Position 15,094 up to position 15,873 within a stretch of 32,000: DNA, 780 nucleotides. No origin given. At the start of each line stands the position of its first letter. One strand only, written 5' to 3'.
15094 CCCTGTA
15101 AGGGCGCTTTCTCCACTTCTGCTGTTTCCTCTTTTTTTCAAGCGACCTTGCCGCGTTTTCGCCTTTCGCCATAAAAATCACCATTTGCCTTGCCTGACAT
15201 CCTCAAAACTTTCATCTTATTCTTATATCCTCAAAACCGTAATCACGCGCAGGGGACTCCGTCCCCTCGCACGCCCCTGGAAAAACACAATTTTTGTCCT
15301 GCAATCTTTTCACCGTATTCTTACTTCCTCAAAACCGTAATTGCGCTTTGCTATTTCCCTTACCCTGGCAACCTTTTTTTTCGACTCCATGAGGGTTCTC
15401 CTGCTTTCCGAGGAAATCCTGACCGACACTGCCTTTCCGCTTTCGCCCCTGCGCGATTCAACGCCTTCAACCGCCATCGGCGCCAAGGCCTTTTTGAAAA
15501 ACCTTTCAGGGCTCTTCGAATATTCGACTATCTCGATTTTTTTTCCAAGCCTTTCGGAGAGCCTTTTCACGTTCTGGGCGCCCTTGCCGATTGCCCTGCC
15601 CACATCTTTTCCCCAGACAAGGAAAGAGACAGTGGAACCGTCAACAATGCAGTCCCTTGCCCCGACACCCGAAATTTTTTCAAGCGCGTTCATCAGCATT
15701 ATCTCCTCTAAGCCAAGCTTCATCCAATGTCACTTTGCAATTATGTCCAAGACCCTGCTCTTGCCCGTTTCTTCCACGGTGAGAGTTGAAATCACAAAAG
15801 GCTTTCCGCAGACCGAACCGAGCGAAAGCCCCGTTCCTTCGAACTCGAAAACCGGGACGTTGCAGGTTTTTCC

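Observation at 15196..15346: nusA 3' end is duplicated around a 59 nt hairpin insert, and the silent copy differs only by synonymous or conservative changes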

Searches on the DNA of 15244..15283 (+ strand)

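Call 61: build_rna_model(alignment_id=A3, structure=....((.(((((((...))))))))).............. )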
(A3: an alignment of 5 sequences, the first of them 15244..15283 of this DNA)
Model R1 built from alignment A3 (5 sequences, 40 columns); structure: as given.
model positions 40; base pairs 9; branch points 0; effective number of sequences 5; information 1.183 bits per position. Calibrated on 0.2 Mb of random sequence (short: E-values are rough).
structure used (alignment columns):
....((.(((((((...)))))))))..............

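Call 63: search_with_rna_model(model_id=R1, sources=[window, L001, L002, L072, L096, L103, L117, L119, L120, L122, L061, L104, L077, L087, L062], max_evalue=10, filters=off, show_alignments=0)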
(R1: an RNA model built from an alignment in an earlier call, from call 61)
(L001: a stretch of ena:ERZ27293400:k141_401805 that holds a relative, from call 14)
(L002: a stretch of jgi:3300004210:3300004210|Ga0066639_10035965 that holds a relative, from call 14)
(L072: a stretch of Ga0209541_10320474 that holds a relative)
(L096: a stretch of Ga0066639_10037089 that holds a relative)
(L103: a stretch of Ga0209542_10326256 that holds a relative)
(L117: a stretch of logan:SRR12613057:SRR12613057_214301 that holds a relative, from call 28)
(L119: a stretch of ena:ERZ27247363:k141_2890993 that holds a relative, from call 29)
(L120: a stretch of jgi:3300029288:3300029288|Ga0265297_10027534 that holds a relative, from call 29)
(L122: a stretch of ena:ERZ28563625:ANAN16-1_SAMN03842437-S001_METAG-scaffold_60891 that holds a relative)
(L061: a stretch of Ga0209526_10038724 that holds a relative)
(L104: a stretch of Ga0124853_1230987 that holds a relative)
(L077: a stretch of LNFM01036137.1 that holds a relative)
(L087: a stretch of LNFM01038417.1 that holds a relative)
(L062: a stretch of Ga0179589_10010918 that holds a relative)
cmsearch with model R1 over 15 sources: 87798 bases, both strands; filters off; matches with E-value up to 10: 21.
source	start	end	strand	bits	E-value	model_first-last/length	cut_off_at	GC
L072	1091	1130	-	62.4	1.7e-12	1-40/40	no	0.73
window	4024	4063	+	60.9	3.8e-12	1-40/40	no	0.73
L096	1029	1068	+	60.6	4.4e-12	1-40/40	no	0.73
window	15244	15283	+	58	1.7e-11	1-40/40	no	0.73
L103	258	297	-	53.2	2.4e-10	1-40/40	no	0.68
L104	18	55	-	36.3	1.9e-06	1-40/40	no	0.66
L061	1766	1803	+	34.7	4.6e-06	1-40/40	no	0.82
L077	3899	3937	+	29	9.4e-05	1-40/40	no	0.77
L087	72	110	-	28.4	0.00013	1-40/40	no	0.79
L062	2034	2073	-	19.7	0.014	1-40/40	no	0.75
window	9268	9309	+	12.5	0.66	1-40/40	no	0.6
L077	3906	3921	-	10.3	2.1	8-24/40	no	0.81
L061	3172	3205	-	10.2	2.2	1-40/40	no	0.79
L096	1248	1275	+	9.8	2.8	1-40/40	no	0.75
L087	88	103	+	9.1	4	8-24/40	no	0.88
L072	1107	1123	+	8.8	4.8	8-24/40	no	0.76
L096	1036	1052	-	8.4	5.9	8-24/40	no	0.82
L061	3283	3326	-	8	7.4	1-40/40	no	0.55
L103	274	290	+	7.6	9.2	8-24/40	no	0.71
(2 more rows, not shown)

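Call 79: search_with_rna_model(model_id=R1, sources=[L123, L125, L126, L127, L128, L005, L006, L118], max_evalue=10, filters=off)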
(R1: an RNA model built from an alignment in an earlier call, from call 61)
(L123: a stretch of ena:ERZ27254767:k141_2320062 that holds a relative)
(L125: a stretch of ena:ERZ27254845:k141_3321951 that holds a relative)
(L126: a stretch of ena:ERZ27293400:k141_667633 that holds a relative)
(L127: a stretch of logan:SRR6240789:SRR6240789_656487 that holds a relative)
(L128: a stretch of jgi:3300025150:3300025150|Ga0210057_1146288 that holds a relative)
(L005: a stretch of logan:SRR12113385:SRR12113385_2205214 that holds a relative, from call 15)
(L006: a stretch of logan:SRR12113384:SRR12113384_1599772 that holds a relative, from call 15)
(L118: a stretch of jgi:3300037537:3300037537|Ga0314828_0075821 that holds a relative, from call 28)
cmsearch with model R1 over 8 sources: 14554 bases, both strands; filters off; matches with E-value up to 10: 22.
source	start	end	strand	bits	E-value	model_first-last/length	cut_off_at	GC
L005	969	1008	-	58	2.9e-12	1-40/40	no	0.73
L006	969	1008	-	58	2.9e-12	1-40/40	no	0.73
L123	1037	1076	+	53.2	3.9e-11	1-40/40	no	0.68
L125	761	800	+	53.2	3.9e-11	1-40/40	no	0.68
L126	3617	3651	+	9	0.72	1-40/40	no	0.66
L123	1044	1060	-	7.6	1.5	8-24/40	no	0.71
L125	768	784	-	7.6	1.5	8-24/40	no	0.71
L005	985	1001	+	7.6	1.5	8-24/40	no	0.71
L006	985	1001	+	7.6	1.5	8-24/40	no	0.71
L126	1168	1201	-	6.6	2.6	1-40/40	no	0.59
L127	1168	1201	-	6.6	2.6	1-40/40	no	0.59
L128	1169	1202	-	6.6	2.6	1-40/40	no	0.59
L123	801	845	-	5.7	4.1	5-32/40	no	0.6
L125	525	569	-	5.7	4.1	5-32/40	no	0.6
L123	1114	1128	+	4.8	6.6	8-24/40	no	0.67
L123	1104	1132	-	4.6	7.6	1-40/40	no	0.69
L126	1205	1219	-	4.2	9.4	8-24/40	no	0.8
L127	1205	1219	-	4.2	9.4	8-24/40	no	0.8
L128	1206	1220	-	4.2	9.4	8-24/40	no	0.8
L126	1205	1219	+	4.1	9.8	8-24/40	no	0.8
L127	1205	1219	+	4.1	9.8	8-24/40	no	0.8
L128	1206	1220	+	4.1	9.8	8-24/40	no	0.8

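Call 88: search_with_rna_model(model_id=R1, sources=[L129, L130], max_evalue=5, filters=off)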
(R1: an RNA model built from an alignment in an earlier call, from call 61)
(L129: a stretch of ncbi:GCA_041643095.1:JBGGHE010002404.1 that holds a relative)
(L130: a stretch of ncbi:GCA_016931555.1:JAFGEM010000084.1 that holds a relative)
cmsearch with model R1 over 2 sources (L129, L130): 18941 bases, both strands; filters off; matches with E-value up to 5: 4.
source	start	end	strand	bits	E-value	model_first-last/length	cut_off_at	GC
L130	8126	8146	-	9.4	0.75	1-40/40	no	0.48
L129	6651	6684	-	6.6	3.4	1-40/40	no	0.71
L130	5658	5672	+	6.2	4.2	1-40/40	no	0.4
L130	8804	8818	+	6.1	4.3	1-40/40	no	0.6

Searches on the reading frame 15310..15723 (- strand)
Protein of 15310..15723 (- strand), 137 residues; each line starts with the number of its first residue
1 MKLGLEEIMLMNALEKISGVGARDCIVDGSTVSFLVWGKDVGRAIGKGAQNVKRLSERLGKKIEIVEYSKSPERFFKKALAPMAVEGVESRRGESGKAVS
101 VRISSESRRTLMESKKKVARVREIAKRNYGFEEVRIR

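Call 12: find_homologous_proteins(query=window:15310-15723:-)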
Query window:15310-15723:- (137 aa): 6 proteins with E <= 0.001 among 21 candidates.
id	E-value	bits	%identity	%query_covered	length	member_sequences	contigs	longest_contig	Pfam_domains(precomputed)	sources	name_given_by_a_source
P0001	8.5e-78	276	100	100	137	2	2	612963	PF26594.2,PF07650.24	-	-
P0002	1.0e-60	221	76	100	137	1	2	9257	PF26594.2,PF07650.24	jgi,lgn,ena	-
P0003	2.2e-29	120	45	100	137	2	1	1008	PF07650.24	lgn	-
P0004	5.5e-25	106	45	99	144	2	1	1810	PF07650.24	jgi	-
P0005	8.6e-25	105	42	96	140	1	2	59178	-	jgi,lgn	jgi:NusA-like KH domain protein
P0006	4.2e-22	97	41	98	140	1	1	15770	PF07650.24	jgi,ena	-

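Call 14: find_encoding_contigs(protein=P0002, flank=10000, max_places=6)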
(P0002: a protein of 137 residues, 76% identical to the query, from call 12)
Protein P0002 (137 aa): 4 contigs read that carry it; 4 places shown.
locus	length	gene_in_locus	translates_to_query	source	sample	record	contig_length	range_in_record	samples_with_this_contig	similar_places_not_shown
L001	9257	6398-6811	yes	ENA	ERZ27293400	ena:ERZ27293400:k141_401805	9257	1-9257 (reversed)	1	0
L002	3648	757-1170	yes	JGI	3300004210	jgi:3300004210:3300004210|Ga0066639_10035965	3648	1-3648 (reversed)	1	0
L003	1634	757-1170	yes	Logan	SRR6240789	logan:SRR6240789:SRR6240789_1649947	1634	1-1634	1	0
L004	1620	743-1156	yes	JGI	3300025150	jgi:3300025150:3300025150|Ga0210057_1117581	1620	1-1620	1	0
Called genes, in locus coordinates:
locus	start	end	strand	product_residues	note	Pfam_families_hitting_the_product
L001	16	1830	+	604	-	PF04566:RNA_pol_Rpb2_4, PF04567:RNA_pol_Rpb2_5, PF00562:RNA_pol_Rpb2_6, PF04560:RNA_pol_Rpb2_7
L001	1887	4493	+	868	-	PF04997:RNA_pol_Rpb1_1, PF00623:RNA_pol_Rpb1_2, PF04983:RNA_pol_Rpb1_3, PF05000:RNA_pol_Rpb1_4, PF04998:RNA_pol_Rpb1_5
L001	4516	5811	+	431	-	PF04998:RNA_pol_Rpb1_5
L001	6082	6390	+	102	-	PF01248:Ribosomal_L7Ae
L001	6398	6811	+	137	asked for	PF07650:KH_2 (weak), PF26594:KH_NusA_2nd (faint)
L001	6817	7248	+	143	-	PF00164:Ribosom_S12_S23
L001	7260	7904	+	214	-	PF00177:Ribosomal_S7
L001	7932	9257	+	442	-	?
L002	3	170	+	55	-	?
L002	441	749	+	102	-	PF01248:Ribosomal_L7Ae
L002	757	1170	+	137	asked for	PF07650:KH_2 (weak), PF26594:KH_NusA_2nd (faint)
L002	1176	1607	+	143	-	PF00164:Ribosom_S12_S23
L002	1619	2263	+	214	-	PF00177:Ribosomal_S7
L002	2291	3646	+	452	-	?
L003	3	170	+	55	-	?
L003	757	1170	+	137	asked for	PF07650:KH_2 (weak), PF26594:KH_NusA_2nd (faint)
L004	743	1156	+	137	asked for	PF07650:KH_2 (weak), PF26594:KH_NusA_2nd (faint)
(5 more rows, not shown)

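Call 15: find_encoding_contigs(protein=P0001, flank=10000, max_places=6)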
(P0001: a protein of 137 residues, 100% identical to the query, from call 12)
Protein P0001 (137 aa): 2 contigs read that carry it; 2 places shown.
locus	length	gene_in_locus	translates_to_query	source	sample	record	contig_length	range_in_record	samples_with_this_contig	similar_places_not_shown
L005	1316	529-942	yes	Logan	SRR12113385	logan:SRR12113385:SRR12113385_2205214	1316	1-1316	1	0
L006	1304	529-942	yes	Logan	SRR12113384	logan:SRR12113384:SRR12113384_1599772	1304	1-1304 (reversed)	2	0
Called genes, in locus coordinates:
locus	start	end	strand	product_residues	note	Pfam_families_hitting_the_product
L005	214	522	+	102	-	PF01248:Ribosomal_L7Ae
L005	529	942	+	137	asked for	PF26594:KH_NusA_2nd (faint), PF07650:KH_2 (weak)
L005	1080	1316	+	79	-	?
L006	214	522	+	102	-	PF01248:Ribosomal_L7Ae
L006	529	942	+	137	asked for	PF26594:KH_NusA_2nd (faint), PF07650:KH_2 (weak)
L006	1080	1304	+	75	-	?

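Call 28: find_encoding_contigs(protein=P0005, flank=3000, max_places=3)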
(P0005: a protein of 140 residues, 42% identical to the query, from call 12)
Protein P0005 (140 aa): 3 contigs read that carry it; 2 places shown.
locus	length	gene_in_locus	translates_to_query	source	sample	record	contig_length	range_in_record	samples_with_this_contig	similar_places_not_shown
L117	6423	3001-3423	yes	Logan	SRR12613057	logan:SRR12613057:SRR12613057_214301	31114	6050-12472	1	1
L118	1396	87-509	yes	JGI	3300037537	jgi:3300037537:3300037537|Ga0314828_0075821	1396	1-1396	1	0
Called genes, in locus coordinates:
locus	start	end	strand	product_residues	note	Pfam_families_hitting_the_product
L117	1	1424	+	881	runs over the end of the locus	PF04997:RNA_pol_Rpb1_1, PF00623:RNA_pol_Rpb1_2, PF04983:RNA_pol_Rpb1_3, PF05000:RNA_pol_Rpb1_4, PF04998:RNA_pol_Rpb1_5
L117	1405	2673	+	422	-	PF04998:RNA_pol_Rpb1_5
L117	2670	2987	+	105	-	PF01248:Ribosomal_L7Ae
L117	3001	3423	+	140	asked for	-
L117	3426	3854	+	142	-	PF00164:Ribosom_S12_S23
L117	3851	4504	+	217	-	PF00177:Ribosomal_S7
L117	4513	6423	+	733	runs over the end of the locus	PF00009:GTP_EFTU, PF22042:EF-G_D2, PF03144:GTP_EFTU_D2, PF14492:EFG_III, PF03764:EFG_IV, PF00679:EFG_C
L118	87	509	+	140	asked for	-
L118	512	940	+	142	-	PF00164:Ribosom_S12_S23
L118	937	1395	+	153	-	?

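Call 29: find_encoding_contigs(protein=P0006, flank=3000, max_places=3)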
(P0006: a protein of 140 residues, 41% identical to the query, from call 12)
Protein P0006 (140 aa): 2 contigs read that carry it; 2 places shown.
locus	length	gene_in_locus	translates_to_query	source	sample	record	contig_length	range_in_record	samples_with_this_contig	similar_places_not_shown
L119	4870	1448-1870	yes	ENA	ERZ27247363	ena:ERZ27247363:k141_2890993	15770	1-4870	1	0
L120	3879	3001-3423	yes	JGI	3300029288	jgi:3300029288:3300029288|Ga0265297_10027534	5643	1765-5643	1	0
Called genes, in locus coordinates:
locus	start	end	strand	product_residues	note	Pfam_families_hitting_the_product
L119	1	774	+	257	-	?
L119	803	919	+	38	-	-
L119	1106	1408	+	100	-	PF01248:Ribosomal_L7Ae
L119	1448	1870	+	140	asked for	PF07650:KH_2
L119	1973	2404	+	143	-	PF00164:Ribosom_S12_S23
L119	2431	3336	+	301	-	PF00177:Ribosomal_S7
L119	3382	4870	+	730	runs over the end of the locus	PF00009:GTP_EFTU, PF22042:EF-G_D2, PF03144:GTP_EFTU_D2, PF14492:EFG_III, PF03764:EFG_IV, PF00679:EFG_C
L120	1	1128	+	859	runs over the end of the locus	PF04997:RNA_pol_Rpb1_1, PF00623:RNA_pol_Rpb1_2, PF04983:RNA_pol_Rpb1_3, PF05000:RNA_pol_Rpb1_4, PF04998:RNA_pol_Rpb1_5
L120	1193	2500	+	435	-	PF04998:RNA_pol_Rpb1_5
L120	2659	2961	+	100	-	PF01248:Ribosomal_L7Ae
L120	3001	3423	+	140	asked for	PF07650:KH_2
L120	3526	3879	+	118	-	?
